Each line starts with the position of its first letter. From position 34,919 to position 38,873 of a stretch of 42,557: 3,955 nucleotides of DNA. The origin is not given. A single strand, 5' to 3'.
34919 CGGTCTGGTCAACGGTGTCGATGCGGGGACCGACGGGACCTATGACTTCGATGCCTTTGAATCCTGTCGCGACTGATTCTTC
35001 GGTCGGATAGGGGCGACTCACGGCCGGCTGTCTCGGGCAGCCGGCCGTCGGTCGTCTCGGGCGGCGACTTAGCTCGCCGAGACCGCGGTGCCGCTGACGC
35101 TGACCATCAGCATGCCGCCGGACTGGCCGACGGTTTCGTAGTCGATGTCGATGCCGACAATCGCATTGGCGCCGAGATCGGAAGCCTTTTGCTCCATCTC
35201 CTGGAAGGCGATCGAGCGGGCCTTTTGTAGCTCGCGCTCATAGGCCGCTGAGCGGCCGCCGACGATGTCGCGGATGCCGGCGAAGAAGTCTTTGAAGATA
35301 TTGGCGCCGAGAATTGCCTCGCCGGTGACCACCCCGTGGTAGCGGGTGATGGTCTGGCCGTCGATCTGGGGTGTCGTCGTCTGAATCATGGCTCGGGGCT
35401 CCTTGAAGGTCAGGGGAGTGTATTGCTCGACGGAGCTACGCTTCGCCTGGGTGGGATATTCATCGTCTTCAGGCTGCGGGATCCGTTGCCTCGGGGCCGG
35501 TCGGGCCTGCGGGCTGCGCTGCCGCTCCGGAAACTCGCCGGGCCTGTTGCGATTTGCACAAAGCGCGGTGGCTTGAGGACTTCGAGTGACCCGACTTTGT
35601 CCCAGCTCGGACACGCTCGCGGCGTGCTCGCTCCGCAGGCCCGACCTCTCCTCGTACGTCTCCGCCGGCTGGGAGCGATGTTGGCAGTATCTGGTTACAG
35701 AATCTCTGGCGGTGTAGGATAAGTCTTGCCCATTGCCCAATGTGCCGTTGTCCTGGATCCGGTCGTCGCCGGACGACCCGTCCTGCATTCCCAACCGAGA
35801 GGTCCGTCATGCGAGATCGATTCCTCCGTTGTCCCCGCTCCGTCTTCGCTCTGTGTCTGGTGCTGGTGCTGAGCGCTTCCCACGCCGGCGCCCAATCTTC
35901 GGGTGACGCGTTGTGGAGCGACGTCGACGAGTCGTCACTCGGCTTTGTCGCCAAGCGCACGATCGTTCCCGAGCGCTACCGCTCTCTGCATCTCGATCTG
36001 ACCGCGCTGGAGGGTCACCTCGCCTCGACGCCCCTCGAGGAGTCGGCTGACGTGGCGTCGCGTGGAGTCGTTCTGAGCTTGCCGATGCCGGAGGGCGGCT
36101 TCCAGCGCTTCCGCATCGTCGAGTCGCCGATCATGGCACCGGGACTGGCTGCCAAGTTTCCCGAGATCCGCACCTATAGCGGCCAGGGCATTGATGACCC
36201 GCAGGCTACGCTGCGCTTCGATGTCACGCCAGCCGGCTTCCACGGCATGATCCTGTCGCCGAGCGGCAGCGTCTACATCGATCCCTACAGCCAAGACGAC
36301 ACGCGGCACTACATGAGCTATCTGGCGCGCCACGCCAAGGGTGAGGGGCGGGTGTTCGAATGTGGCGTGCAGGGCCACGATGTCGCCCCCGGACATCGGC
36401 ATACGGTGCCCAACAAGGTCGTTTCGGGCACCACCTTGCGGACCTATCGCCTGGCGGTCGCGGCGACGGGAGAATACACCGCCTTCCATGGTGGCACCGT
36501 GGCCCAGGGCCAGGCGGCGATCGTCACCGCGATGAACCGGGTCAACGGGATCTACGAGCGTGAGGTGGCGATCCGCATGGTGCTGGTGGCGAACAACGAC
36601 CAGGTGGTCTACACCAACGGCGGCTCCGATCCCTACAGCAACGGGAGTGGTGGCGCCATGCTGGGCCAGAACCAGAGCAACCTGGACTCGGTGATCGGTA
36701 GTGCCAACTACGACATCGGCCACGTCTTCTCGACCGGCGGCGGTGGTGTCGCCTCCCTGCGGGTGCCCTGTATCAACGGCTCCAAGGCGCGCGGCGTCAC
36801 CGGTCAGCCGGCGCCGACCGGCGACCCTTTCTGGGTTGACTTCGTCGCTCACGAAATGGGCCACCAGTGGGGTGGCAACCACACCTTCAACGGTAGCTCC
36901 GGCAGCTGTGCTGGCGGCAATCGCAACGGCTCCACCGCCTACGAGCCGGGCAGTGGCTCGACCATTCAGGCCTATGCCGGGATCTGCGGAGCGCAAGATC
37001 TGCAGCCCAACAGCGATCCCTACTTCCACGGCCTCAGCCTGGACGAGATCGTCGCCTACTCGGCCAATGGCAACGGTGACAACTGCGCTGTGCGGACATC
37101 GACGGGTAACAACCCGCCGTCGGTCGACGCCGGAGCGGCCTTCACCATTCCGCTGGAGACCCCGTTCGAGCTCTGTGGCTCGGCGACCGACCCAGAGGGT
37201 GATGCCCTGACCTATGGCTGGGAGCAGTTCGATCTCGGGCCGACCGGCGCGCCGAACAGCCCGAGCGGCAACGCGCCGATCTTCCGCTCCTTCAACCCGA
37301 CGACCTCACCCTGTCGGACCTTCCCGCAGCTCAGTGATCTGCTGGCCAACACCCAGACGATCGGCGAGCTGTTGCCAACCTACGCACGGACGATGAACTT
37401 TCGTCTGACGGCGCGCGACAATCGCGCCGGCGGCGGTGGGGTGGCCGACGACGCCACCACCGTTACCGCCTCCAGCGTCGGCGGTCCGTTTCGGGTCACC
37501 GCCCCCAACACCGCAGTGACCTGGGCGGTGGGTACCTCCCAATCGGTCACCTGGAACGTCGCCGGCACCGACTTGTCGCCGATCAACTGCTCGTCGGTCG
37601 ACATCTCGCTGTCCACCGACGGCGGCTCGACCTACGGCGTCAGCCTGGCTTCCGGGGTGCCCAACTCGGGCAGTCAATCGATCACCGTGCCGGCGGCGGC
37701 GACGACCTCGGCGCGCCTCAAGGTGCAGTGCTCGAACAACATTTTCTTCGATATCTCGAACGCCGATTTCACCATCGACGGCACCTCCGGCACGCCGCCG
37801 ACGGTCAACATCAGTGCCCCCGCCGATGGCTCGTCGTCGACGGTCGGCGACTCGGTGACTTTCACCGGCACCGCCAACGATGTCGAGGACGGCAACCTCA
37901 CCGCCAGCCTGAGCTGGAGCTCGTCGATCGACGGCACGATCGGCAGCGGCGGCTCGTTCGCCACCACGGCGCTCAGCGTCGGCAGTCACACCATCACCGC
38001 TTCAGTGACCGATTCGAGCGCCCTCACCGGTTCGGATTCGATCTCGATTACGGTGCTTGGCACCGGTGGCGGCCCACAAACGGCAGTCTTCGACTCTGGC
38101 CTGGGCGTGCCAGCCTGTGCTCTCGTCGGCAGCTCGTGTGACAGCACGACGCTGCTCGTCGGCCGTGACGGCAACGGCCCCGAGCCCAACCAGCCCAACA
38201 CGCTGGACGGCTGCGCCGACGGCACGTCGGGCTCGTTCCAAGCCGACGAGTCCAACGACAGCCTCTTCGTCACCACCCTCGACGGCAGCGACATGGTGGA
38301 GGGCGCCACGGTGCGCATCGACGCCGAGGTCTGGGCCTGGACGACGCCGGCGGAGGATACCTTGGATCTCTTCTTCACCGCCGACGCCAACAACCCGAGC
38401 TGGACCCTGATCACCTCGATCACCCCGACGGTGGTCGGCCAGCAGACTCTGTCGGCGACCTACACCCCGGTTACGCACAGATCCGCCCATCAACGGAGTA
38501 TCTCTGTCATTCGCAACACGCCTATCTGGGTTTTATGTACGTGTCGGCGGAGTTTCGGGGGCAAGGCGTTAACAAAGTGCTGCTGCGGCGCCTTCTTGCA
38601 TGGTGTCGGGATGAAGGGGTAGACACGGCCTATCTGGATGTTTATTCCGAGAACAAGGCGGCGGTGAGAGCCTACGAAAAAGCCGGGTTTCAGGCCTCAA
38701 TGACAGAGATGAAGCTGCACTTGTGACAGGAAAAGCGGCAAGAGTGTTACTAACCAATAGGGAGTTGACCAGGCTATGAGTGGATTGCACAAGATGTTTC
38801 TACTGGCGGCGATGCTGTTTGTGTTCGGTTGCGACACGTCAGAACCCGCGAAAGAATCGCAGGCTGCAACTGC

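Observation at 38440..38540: Abrupt compositional breakpoint that truncates both flanking genes (chimeric join or recombination scar)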

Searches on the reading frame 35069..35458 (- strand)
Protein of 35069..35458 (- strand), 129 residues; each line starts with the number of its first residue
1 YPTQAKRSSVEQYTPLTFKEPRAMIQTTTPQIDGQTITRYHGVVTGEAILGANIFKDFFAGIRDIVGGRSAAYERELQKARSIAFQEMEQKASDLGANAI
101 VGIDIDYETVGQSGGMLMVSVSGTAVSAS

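Call 37: search_protein_families(library=ncbifam, proteins=[window:35069-35458:-], max_evalue=0.00001)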
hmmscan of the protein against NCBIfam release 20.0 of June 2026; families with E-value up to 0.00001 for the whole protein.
window:35069-35458:- (129 aa): 5 families
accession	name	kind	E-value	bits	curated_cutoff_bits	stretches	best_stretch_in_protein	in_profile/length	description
NF002776.0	PRK02877.1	equivalog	5.4e-57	190.5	160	1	24-127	1-104/107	hypothetical protein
NF002224.0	PRK01119.1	equivalog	5.7e-40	135.8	169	1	24-127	1-104/110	putative heavy metal-binding protein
NF009496.0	PRK12856.1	subfamily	3.3e-36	123.6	177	1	24-126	1-101/103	hypothetical protein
NF009495.0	PRK12855.1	subfamily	1.2e-35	121.9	180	1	24-126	1-101/103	hypothetical protein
NF002989.0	PRK03732.1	equivalog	8.7e-13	48.4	181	1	24-126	8-108/114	hypothetical protein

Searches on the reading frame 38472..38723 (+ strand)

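Call 5: search_protein_families(library=pfam, proteins=[window:38472-38723:+], max_evalue=0.01)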
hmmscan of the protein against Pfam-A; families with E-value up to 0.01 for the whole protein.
window:38472-38723:+ (84 aa): 10 families
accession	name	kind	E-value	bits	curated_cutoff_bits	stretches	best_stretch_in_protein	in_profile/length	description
PF00583.31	Acetyltransf_1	-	2.3e-16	60.5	20.7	1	2-73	48-116/116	Acetyltransferase (GNAT) family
PF13673.13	Acetyltransf_10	-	7.7e-10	39.3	23.6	1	14-79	49-113/128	Acetyltransferase (GNAT) domain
PF13508.13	Acetyltransf_7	-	1.4e-09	38.6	27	1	15-74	25-83/84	Acetyltransferase (GNAT) domain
PF08445.16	FR47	-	3.1e-07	30.7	22.1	1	11-78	16-82/86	FR47-like protein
PF13302.13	Acetyltransf_3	-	6.3e-07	30.6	25.4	1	17-74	81-138/138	Acetyltransferase (GNAT) domain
PF24553.2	Rv0428c_C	-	4.5e-06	26.9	27.2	1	19-75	160-217/224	Probable histone acetyltransferase Rv0428c C-terminal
PF13480.13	Acetyltransf_6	-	0.00055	20.6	22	1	11-52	90-131/143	Acetyltransferase (GNAT) domain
PF14542.12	Acetyltransf_CG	-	0.00089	19.8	30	1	12-50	20-58/80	GCN5-related N-acetyl-transferase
PF13523.12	Acetyltransf_8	-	0.0015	18.6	27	1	25-75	88-139/145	Acetyltransferase (GNAT) domain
PF13527.13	Acetyltransf_9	-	0.0021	18.5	25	1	17-74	73-125/127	Acetyltransferase (GNAT) domain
